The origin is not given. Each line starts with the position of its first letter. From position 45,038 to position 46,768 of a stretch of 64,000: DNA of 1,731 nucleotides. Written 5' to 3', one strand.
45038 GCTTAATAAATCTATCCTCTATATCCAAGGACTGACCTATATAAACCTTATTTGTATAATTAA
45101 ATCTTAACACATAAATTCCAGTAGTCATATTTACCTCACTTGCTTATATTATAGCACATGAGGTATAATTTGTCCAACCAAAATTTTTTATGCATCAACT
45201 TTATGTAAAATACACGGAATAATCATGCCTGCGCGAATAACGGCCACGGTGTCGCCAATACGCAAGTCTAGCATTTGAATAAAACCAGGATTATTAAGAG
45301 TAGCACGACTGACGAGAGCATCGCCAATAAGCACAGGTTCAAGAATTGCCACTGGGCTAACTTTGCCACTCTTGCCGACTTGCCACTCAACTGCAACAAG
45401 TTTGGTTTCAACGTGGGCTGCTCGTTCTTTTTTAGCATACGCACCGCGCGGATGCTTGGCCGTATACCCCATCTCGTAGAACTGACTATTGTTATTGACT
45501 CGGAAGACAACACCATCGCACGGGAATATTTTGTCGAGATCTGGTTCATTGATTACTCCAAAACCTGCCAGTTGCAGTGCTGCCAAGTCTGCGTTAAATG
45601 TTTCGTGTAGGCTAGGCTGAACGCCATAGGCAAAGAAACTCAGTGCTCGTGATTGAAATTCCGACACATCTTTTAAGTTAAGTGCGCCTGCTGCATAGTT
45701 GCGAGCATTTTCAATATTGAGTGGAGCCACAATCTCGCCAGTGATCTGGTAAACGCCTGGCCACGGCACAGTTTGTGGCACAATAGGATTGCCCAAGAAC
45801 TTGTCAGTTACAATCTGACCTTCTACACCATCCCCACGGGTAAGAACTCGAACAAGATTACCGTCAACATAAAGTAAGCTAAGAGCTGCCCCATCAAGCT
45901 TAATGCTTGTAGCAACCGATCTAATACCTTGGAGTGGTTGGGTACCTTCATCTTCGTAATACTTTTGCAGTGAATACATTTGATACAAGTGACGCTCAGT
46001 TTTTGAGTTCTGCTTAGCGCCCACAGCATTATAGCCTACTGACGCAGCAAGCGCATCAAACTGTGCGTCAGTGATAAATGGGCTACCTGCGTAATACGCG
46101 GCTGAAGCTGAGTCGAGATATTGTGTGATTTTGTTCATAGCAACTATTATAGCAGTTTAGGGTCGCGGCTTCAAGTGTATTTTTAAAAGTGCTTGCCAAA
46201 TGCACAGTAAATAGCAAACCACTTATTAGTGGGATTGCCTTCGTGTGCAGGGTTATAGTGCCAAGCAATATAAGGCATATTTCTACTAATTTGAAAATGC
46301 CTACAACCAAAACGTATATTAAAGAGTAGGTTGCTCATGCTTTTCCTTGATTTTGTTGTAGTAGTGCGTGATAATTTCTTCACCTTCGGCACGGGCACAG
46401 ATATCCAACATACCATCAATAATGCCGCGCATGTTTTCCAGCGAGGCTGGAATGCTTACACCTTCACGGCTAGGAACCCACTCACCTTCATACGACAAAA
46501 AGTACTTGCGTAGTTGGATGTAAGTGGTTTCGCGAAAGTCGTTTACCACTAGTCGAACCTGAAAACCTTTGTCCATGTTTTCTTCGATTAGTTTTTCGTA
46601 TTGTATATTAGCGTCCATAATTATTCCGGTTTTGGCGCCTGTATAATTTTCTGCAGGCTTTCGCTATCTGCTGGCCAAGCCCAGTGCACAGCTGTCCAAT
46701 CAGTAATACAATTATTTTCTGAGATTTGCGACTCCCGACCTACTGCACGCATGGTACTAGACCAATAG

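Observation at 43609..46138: NAD-dependent DNA ligase split into two genes by a free-standing GIY-YIG homing endonuclease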

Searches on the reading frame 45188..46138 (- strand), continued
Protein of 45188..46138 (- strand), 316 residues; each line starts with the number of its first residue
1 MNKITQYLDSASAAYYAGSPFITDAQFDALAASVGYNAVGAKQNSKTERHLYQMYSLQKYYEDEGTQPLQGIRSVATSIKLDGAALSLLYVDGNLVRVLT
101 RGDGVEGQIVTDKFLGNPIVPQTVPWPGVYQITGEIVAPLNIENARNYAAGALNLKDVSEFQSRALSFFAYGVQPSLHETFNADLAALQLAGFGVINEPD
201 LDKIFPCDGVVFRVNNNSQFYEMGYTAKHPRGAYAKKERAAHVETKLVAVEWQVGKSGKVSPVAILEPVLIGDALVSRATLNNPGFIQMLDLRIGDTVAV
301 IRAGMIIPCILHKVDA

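Call 55: search_dna_similar(query=P0016, collection=phages, mode=protein, max_rows=30)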
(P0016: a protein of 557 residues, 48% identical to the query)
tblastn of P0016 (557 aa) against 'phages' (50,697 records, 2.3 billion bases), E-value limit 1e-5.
Records with a match: 1228; places in all: 1263; records where one place covers at least 80% of the query: 1062.
Best place of each record, by identity: <60% 1228.
By first word of the organism name: Vibrio 381; Salmonella 268; Escherichia 133; Klebsiella 88; Pseudomonas 44; Bacteriophage 42; Erwinia 29; Aeromonas 29; Ralstonia 16; Rhizobium 15; and 47 more.
By host as written in the record: - 391; Escherichia coli 44; Salmonella enterica subsp. enterica serovar Enteritidis PT1 39; Vibrio harveyi BAA-1116 36; Klebsiella pneumoniae 28; Salmonella sp. 25; Erwinia amylovora 23; Salmonella enterica 22; and 264 more.
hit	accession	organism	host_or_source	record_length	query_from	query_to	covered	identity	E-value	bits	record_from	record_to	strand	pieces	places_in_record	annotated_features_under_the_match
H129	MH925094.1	Vibrio phage VspSw_1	Vibrio sp.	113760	5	551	96%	42.0%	2e-63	382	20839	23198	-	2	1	putative NAD-dependent DNA ligase subunit A | NAD-dependent DNA ligase subunit B | hypothetical protein (x3)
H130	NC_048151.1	Vibrio phage VspSw_1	Vibrio sp.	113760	5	551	96%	42.0%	2e-63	382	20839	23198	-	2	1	NAD-dependent DNA ligase (x2) | hypothetical protein (x2) | transcriptional regulator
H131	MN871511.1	Vibrio phage vspsw1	Vibrio.sp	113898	5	551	96%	42.0%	2e-63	382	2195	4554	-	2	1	record has no annotation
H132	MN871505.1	Vibrio phage ValDsh2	V.alginolyticus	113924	5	551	96%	42.0%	2e-63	382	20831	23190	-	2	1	record has no annotation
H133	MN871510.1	Vibrio phage valsw3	V.alginolyticus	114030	5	551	96%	42.0%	2e-63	382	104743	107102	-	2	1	record has no annotation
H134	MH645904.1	Vibrio phage vB_VpS_PG07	Vibrio parahaemolyticus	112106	5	551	96%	42.0%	3e-63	382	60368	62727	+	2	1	putative NAD-dependent DNA ligase subunit A | NAD-dependent DNA subunit B | hypothetical protein (x3)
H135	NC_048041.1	Vibrio phage vB_VpS_PG07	Vibrio parahaemolyticus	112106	5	551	96%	42.0%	3e-63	382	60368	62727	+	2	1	NAD-dependent DNA ligase (x2) | hypothetical protein (x2) | transcriptional regulator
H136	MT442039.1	Vibrio phage vB_ValS_X1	Vibrio alginolyticus NBRC 15630 = ATCC ...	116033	5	551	96%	41.8%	8e-63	380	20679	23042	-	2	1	NAD-dependent DNA ligase subunit A | NAD-dependent DNA ligase subunit B | hypothetical protein (x2) | transcriptional coactivator p15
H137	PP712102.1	Vibrio phage VB_Vhy_SJ1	Vibrio hyugaensis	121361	5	551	96%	41.8%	8e-63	380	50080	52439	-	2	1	record has no annotation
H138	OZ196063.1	Vibrio phage D239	Seawater and oysters mix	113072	1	551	97%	41.3%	2e-60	366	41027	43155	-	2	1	NAD-dependent DNA ligase (x2) | hypothetical protein | transcriptional regulator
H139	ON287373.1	Serratia phage vB_SmaM-Kamaji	Serratia marcescens LVF3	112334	1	551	97%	40.6%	1e-66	355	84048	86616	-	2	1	DNA ligase (x2) | hypothetical protein (x2)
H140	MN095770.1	Serratia phage Slocum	Serratia marcescens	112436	1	551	97%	40.4%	2e-65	351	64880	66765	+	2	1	NAD-dependent DNA ligase subunit A | NAD-dependent DNA ligase subunit B | hypothetical protein | ribosome_binding_site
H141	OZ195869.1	Vibrio phage D254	Seawater and oysters mix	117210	5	551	97%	40.8%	3e-61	367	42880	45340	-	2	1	NAD-dependent DNA ligase (x2) | hypothetical protein (x4)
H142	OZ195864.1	Vibrio phage D260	Seawater and oysters mix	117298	5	551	97%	40.8%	3e-61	367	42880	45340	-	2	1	NAD-dependent DNA ligase (x2) | hypothetical protein (x4)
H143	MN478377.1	Bacteriophage Eos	-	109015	5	556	98%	40.2%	8e-61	345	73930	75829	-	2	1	NAD-dependent DNA ligase subunit A | NDP-dependent DNA ligase subunit B | hypothetical protein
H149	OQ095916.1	Vibrio phage Chloris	Vibrio harveyi BAA-1116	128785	5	551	97%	40.2%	1e-61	370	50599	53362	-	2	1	NAD-dependent DNA ligase subunit A | NAD-dependent DNA ligase subunit B | hypothetical protein (x2)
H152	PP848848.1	Klebsiella phage vB_Kpn24-P2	Klebsiella pneumoniae Kpn24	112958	1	551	97%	40.1%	3e-62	348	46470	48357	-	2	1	NAD-dependent DNA ligase (x2) | hypothetical protein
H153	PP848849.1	Klebsiella phage vB_Kpn24-P3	Klebsiella pneumoniae Kpn24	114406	1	551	97%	40.1%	3e-62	348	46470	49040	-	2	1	NAD-dependent DNA ligase (x2) | endonuclease | hypothetical protein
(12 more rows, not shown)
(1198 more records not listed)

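Call 56: get_annotated_region(hit=H153, flank=300)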
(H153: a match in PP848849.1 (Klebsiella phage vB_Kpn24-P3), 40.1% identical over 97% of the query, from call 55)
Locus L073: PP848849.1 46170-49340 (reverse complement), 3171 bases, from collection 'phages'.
description: Klebsiella phage vB_Kpn24-P3, complete genome.
organism: Klebsiella phage vB_Kpn24-P3 (NCBI taxid 3230853)
taxonomy: Viruses
host: Klebsiella pneumoniae Kpn24; source: -; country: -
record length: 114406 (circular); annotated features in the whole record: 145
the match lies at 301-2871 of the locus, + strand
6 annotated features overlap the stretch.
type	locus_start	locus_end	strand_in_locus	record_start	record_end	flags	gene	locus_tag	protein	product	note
CDS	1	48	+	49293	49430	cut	-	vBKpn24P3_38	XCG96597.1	hypothetical protein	-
CDS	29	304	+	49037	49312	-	-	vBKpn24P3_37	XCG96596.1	hypothetical protein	-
CDS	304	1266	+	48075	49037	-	-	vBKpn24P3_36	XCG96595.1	NAD-dependent DNA ligase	-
CDS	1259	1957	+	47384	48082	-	-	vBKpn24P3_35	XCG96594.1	endonuclease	-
CDS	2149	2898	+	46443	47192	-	-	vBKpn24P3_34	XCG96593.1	NAD-dependent DNA ligase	-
CDS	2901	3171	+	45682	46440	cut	-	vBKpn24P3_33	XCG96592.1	D5-like transcriptional regulator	-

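Call 57: get_annotated_region(hit=H149, flank=300)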
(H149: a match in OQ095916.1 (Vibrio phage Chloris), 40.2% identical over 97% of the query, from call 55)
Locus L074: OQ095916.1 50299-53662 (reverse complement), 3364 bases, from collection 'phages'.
description: Vibrio phage Chloris, complete genome.
organism: Vibrio phage Chloris (NCBI taxid 3017798)
taxonomy: Viruses; Duplodnaviria; Heunggongvirae; Uroviricota; Caudoviricetes; Demerecviridae; Ermolyevavirinae; Thalassavirus
host: Vibrio harveyi BAA-1116; source: Chesapeake Bay Oyster; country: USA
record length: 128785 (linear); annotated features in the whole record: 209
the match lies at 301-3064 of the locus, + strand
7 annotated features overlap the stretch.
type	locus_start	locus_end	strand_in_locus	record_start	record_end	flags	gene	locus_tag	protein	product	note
CDS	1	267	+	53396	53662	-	-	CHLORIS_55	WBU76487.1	hypothetical protein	gp55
CDS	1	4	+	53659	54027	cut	-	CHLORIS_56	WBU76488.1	hypothetical protein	gp56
CDS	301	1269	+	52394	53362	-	-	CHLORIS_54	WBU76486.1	NAD-dependent DNA ligase subunit A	gp54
CDS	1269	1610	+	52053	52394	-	-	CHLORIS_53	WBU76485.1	hypothetical protein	gp53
CDS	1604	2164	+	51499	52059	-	-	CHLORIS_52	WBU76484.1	hypothetical protein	gp52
CDS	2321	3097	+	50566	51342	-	-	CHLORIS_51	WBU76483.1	NAD-dependent DNA ligase subunit B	gp51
CDS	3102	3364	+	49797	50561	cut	-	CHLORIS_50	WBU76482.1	D5 protein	gp50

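Call 58: search_protein_families(library=pfam, proteins=[L073:1259-1957:+, L074:1269-1610:+, L074:1604-2164:+, L056:4908-5111:+, L056:5112-5339:+, L056:5329-5574:+], max_evalue=0.01)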
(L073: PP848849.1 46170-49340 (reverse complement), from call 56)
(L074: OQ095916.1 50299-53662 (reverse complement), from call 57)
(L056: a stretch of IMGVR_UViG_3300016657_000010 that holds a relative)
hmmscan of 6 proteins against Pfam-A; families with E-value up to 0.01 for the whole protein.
L073:1259-1957:+ (232 aa): 8 families
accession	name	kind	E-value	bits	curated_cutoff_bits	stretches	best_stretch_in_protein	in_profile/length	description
PF14311.12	DUF4379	-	6.2e-12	46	24.5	2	31-64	23-55/56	Probable Treble clef zinc finger domain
PF21817.3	CapR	-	6.2e-10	39.6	24.2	1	22-63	19-67/67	CapR homology domain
PF09723.15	Zn_ribbon_8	-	1.6e-05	25.2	34.4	1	35-66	5-37/41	Zinc ribbon domain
PF10544.15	T5orf172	-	9.4e-05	23.3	20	1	134-223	3-97/101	T5orf172 domain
PF13455.12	MUG113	-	0.00013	22.9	22.3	1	144-223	2-70/73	Meiotically up-regulated gene 113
PF01155.25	HypA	-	0.00068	20.1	28.9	0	94-125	66-93/112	Hydrogenase/urease nickel incorporation, metallochaperone, hypA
PF18551.6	TackOD1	-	0.00085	19.4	32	1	28-110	97-175/188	Thaumarchaeal output domain 1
PF25206.1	DUF7836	-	0.0011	19.2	26.7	0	32-69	4-43/59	Domain of unknown function (DUF7836)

L074:1269-1610:+ (113 aa): 1 family
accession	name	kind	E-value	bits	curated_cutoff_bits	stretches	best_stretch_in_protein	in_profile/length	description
PF18877.6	SSSPR-51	-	0.007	16.6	27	0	90-111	24-45/48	SSSPR-51 domain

L074:1604-2164:+ (186 aa): 1 family
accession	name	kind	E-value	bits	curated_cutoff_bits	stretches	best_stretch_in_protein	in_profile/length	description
PF02481.21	DNA_processg_A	-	0.0076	15.9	29.6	0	6-50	44-88/212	DNA recombination-mediator protein A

L056:4908-5111:+ (67 aa): 0 families

L056:5112-5339:+ (75 aa): 1 family
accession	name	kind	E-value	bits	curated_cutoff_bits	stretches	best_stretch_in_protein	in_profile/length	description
PF24875.1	DUF7736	-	6.4e-15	55.5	25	1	9-68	2-58/59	Domain of unknown function (DUF7736)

L056:5329-5574:+ (81 aa): 1 family
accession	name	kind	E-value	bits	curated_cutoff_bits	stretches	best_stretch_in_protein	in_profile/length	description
PF00332.24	Glyco_hydro_17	-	0.0069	16.5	28.2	1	27-77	204-254/306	Glycosyl hydrolases family 17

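Call 72: get_annotated_region(hit=H140, flank=1500)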
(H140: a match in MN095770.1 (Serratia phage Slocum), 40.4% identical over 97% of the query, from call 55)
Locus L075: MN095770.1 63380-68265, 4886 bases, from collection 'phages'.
description: Serratia phage Slocum, complete genome.
organism: Serratia phage Slocum (NCBI taxid 2601679)
taxonomy: Viruses; Duplodnaviria; Heunggongvirae; Uroviricota; Caudoviricetes; Demerecviridae
host: Serratia marcescens; source: wastewater treatment plant; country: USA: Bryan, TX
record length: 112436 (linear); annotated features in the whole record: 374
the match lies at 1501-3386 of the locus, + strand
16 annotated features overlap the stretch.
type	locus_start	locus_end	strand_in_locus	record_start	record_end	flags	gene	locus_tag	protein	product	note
CDS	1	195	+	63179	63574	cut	-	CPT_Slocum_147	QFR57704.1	D3 protein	YP_006941.1 gene=D3 locus_tag=T5.113 protein=D3 protein, e=7.32532e-43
regulatory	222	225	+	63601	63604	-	-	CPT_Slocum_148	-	ribosome_binding_site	CPT_Slocum_148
CDS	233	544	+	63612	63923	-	-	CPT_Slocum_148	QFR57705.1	hypothetical protein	YP_006942.1 locus_tag=T5.114 protein=hypothetical protein, e=1.60614e-39; hypothetical conserved protein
CDS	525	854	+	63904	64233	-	-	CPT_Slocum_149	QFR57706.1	transcriptional co-activator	YP_006943.1 locus_tag=T5.115 protein=hypothetical protein, e=2.92911e-41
regulatory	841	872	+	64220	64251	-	-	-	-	terminator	-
regulatory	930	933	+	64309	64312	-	-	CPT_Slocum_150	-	ribosome_binding_site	CPT_Slocum_150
CDS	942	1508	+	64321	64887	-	-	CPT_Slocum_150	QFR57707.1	hypothetical protein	-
regulatory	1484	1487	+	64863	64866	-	-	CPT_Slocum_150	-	ribosome_binding_site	CPT_Slocum_151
CDS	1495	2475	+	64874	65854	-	-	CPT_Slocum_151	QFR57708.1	NAD-dependent DNA ligase subunit A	YP_006944.1 gene=ligA locus_tag=T5.116 protein=NAD-dependent DNA ligase, subunit A, e=3.26342e-151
regulatory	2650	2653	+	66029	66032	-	-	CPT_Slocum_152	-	ribosome_binding_site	CPT_Slocum_152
CDS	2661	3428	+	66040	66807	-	-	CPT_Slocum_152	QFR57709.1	NAD-dependent DNA ligase subunit B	YP_006945.1 gene=ligB locus_tag=T5.117 protein=NAD-dependent DNA ligase, subunit B, e=1.43922e-99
regulatory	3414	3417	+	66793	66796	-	-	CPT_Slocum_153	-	ribosome_binding_site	CPT_Slocum_153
CDS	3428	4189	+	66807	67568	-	-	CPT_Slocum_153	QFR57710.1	transcription factor D5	Similar to T5 D5 protein YP_006946.1 gene=D5 locus_tag=T5.118 protein=D5 protein, e=3.34514e-123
regulatory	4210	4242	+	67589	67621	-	-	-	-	terminator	-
regulatory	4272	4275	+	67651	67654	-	-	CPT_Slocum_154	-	ribosome_binding_site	CPT_Slocum_154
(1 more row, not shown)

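Call 73: get_annotated_region(hit=H152, flank=1500)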
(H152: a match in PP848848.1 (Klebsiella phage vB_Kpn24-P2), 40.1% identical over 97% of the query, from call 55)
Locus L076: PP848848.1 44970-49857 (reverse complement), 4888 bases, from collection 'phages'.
description: Klebsiella phage vB_Kpn24-P2, complete genome.
organism: Klebsiella phage vB_Kpn24-P2 (NCBI taxid 3230852)
taxonomy: Viruses
host: Klebsiella pneumoniae Kpn24; source: -; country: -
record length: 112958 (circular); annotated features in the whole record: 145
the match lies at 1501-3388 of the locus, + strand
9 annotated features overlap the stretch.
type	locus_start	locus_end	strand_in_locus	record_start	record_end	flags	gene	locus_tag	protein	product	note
CDS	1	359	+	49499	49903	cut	-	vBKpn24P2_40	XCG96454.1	DNA binding protein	-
CDS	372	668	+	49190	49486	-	-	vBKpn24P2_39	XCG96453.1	hypothetical protein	-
CDS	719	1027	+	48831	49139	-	-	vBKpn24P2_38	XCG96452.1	transcriptional regulator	-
CDS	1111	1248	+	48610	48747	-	-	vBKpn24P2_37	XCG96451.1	hypothetical protein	-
CDS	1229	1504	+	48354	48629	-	-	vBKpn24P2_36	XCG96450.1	hypothetical protein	-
CDS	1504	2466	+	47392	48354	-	-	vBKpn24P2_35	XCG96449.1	NAD-dependent DNA ligase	-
CDS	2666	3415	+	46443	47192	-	-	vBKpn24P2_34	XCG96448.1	NAD-dependent DNA ligase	-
CDS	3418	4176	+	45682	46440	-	-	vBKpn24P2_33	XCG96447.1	D5-like transcriptional regulator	-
CDS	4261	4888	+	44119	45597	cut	-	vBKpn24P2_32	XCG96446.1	DnaB-like replicative helicase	-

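Call 74: get_annotated_region(hit=H153, flank=1500)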
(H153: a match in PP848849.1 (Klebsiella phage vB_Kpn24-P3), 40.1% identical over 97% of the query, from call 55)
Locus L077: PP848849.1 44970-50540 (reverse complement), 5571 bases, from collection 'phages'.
description: Klebsiella phage vB_Kpn24-P3, complete genome.
organism: Klebsiella phage vB_Kpn24-P3 (NCBI taxid 3230853)
taxonomy: Viruses
host: Klebsiella pneumoniae Kpn24; source: -; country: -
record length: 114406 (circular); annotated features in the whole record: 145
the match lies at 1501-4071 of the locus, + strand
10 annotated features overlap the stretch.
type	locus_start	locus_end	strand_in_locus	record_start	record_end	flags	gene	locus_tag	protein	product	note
CDS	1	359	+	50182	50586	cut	-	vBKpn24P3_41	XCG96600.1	DNA binding protein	-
CDS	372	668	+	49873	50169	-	-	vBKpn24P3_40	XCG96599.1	hypothetical protein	-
CDS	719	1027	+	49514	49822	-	-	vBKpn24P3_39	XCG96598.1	transcriptional regulator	-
CDS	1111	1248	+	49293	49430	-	-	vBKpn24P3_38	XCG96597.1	hypothetical protein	-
CDS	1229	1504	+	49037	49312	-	-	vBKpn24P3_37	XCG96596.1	hypothetical protein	-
CDS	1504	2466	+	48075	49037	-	-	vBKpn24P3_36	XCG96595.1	NAD-dependent DNA ligase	-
CDS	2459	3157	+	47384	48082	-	-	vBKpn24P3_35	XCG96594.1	endonuclease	-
CDS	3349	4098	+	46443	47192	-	-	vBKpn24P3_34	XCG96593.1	NAD-dependent DNA ligase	-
CDS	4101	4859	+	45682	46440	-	-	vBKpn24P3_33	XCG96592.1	D5-like transcriptional regulator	-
CDS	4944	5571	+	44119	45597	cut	-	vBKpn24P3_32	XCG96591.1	DnaB-like replicative helicase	-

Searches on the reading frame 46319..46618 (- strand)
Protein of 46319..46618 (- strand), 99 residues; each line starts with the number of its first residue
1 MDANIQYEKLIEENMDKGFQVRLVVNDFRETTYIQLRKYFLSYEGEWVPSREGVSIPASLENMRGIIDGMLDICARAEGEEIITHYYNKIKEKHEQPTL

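Call 42: search_protein_families(library=phrogs, proteins=[window:46319-46618:-], max_evalue=0.001)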
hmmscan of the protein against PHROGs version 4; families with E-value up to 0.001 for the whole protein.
window:46319-46618:- (99 aa): 1 family
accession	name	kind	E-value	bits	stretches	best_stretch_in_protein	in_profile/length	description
phrog_4053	-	transcription regulation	3e-16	60.2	1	7-93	15-100/102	transcriptional regulator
